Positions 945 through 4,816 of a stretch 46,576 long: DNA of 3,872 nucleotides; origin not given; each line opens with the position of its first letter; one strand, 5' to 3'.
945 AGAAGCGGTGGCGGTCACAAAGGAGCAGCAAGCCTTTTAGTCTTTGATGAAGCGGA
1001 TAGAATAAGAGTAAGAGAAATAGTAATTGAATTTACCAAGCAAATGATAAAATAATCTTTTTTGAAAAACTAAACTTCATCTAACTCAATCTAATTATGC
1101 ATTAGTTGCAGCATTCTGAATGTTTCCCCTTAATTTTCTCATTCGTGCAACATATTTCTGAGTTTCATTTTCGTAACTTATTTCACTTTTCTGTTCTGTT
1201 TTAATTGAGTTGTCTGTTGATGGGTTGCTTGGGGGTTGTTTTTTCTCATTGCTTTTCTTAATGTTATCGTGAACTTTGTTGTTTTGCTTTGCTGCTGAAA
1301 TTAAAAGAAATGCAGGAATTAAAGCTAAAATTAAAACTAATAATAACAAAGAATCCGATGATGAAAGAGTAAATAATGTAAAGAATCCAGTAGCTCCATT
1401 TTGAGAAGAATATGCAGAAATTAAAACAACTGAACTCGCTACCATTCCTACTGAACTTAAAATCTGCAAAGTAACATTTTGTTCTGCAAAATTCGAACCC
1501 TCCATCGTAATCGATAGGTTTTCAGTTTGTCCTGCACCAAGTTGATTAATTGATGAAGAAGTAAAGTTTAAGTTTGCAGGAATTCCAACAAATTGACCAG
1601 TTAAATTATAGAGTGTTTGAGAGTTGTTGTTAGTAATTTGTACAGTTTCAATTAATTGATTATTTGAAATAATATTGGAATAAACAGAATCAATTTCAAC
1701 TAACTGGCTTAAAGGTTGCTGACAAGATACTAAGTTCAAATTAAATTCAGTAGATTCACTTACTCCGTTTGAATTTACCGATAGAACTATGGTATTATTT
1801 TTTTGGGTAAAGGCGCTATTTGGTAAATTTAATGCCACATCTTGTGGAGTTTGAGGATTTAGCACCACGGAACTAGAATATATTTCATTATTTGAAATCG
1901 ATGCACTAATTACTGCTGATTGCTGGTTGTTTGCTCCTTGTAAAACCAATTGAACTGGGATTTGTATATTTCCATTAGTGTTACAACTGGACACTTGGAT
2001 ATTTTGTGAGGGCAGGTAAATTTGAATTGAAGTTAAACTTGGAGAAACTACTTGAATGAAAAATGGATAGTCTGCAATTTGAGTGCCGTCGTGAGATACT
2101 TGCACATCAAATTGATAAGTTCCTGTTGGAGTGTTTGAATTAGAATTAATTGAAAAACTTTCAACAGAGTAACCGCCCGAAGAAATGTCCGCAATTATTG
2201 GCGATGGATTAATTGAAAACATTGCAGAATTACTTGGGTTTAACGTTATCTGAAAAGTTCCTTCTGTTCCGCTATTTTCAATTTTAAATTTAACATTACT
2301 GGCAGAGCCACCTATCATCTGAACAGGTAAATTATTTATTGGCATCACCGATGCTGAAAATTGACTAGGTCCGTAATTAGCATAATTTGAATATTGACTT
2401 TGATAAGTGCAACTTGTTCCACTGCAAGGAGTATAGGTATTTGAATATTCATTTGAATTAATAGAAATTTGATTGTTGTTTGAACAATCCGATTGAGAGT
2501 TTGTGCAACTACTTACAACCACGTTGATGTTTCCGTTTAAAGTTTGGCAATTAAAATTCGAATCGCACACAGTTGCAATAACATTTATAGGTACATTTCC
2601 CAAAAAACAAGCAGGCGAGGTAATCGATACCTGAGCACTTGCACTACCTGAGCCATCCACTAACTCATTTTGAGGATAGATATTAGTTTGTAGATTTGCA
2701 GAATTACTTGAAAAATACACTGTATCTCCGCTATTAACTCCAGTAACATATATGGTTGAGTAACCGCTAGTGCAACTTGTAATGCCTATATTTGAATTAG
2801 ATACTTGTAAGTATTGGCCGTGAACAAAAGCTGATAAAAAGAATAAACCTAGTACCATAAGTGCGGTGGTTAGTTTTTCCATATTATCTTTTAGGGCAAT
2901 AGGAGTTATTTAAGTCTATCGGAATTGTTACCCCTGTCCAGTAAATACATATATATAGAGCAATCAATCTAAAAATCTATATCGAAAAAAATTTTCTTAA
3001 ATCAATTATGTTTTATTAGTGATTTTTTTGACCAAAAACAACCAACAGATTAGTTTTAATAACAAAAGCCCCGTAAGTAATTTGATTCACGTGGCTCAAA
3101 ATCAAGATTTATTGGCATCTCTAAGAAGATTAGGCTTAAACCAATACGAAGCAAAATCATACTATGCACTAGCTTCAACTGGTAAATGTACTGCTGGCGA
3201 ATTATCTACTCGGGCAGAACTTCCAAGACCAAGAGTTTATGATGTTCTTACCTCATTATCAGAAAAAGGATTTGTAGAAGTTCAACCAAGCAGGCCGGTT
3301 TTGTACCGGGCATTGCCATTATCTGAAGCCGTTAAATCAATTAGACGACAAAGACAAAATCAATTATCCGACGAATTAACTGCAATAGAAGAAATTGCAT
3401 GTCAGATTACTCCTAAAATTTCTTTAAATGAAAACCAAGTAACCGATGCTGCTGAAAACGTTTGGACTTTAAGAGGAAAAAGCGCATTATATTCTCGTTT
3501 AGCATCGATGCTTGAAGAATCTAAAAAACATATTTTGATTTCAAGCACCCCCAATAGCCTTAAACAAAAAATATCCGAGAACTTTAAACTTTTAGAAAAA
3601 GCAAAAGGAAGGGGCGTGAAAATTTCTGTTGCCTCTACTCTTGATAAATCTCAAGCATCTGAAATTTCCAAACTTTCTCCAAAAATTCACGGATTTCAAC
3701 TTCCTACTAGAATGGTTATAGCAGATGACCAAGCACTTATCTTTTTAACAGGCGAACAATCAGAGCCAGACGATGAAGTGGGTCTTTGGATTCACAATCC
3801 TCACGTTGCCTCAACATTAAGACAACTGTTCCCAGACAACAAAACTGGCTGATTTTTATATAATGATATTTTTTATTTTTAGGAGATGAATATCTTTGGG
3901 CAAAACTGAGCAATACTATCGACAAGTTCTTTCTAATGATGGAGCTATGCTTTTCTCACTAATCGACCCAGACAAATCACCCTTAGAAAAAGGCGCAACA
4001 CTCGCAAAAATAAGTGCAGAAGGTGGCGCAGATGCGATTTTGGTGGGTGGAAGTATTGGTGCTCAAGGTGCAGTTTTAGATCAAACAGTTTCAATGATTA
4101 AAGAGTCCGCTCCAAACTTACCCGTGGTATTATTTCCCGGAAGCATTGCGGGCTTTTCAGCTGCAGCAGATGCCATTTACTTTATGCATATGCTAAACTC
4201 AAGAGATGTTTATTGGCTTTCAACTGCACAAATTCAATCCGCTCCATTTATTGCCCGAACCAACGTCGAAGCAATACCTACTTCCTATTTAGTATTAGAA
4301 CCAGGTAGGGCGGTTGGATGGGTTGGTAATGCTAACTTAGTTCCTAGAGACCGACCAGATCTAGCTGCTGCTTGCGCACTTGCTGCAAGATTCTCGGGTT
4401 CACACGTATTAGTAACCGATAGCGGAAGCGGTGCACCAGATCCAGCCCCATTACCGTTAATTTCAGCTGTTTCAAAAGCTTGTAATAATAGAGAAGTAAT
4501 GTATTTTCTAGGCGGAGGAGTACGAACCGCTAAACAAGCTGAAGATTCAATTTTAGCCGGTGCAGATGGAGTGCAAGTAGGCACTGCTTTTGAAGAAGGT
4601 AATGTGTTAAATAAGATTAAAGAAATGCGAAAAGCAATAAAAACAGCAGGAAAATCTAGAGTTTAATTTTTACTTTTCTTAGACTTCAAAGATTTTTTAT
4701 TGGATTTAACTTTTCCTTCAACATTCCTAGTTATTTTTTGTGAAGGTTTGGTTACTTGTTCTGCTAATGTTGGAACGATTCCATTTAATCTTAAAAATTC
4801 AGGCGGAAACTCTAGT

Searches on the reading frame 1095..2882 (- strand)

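Call 51: search_protein_families(library=ncbifam, proteins=[window:1095-2882:-], max_evalue=0.001)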
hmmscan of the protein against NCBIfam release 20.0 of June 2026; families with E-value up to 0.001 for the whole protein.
window:1095-2882:- (595 aa): 1 family
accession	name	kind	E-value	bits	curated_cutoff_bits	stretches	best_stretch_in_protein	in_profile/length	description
NF045996.1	MAG0920_fam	subfamily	0.00014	21.4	43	1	475-584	74-184/232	MAG0920 family protein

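Call 52: search_protein_families(library=pfam, proteins=[window:1095-2882:-], max_evalue=0.0001)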
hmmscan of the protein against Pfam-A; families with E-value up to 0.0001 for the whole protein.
window:1095-2882:- (595 aa): 0 families

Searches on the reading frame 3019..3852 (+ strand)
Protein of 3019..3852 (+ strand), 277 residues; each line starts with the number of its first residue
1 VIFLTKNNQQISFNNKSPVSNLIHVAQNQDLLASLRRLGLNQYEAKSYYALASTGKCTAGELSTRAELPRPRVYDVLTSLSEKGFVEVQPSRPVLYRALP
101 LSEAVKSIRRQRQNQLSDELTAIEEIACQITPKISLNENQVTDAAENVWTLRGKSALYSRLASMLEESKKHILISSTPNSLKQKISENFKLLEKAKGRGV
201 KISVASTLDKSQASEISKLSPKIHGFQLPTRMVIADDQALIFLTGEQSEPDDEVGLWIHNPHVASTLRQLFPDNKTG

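Call 52: search_protein_families(library=pfam, proteins=[window:3019-3852:+], max_evalue=0.0001)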
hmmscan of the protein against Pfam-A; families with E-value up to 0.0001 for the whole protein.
window:3019-3852:+ (277 aa): 3 families
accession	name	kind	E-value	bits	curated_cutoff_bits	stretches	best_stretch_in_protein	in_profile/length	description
PF01978.25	TrmB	-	2.3e-22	79.1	25.6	1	35-101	1-67/68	Sugar-specific transcriptional regulator TrmB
PF11495.14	Regulator_TrmB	-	1.7e-06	27.9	22.2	1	148-271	2-124/233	Archaeal transcriptional regulator TrmB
PF09339.16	HTH_IclR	-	1.7e-05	24.9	22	1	51-89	12-51/52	IclR helix-turn-helix domain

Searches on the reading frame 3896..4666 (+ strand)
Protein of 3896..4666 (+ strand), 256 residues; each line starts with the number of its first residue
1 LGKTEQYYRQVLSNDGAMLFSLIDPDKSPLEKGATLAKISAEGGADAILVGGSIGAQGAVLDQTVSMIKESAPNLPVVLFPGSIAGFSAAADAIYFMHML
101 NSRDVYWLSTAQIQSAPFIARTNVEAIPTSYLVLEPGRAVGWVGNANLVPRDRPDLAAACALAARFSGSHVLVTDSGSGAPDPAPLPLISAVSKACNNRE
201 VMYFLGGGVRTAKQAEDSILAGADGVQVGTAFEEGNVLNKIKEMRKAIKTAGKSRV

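Call 52: search_protein_families(library=pfam, proteins=[window:3896-4666:+], max_evalue=0.0001)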
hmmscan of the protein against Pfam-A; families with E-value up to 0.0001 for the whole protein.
window:3896-4666:+ (256 aa): 1 family
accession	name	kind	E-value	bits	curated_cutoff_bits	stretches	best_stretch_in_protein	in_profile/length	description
PF01884.23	PcrB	-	1.8e-43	149.1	23.9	1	21-245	10-223/226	PcrB family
